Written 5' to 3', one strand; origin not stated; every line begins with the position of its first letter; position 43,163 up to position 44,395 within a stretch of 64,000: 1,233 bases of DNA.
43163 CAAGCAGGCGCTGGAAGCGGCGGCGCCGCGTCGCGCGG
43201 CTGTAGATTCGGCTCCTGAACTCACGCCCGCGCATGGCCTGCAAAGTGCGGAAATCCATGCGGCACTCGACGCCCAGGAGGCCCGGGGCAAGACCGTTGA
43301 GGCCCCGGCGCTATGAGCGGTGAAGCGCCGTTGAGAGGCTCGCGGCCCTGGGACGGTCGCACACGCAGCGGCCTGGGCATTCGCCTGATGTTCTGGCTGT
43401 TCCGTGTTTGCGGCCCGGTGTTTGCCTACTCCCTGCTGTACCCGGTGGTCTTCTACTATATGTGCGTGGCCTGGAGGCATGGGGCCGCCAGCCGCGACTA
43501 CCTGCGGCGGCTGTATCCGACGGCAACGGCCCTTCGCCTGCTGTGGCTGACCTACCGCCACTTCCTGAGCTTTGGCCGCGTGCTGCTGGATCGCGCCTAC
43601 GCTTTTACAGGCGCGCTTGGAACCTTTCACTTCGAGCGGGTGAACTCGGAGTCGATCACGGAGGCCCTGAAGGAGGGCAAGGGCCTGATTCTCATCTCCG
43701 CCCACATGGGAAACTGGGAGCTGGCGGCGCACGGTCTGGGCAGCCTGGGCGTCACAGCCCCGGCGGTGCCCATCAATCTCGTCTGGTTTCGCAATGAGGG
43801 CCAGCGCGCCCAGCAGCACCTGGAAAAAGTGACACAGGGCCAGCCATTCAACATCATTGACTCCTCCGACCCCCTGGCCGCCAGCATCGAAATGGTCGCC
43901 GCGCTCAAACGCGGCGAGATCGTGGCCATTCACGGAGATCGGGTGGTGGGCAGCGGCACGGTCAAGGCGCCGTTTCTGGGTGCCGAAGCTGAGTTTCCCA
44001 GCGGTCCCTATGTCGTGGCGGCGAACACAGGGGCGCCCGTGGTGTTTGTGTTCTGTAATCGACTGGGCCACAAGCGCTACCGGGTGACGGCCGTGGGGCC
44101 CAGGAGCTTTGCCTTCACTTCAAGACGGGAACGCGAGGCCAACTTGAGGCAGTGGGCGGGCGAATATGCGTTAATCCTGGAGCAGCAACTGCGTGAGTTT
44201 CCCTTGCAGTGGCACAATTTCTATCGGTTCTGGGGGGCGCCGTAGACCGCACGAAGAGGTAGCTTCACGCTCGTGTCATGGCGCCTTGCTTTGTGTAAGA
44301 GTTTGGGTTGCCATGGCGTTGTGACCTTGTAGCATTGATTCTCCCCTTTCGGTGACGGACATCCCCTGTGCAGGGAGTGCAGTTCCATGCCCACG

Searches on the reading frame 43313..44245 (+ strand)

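Call 50: search_protein_families(library=pfam, proteins=[window:43313-44245:+], max_evalue=0.0001)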
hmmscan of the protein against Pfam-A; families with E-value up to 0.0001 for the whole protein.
window:43313-44245:+ (310 aa): 1 family
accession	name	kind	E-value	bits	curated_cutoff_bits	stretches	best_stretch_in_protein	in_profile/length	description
PF03279.18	Lip_A_acyltrans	-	1.6e-16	60.8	22.3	1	108-307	106-293/295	Bacterial lipid A biosynthesis acyltransferase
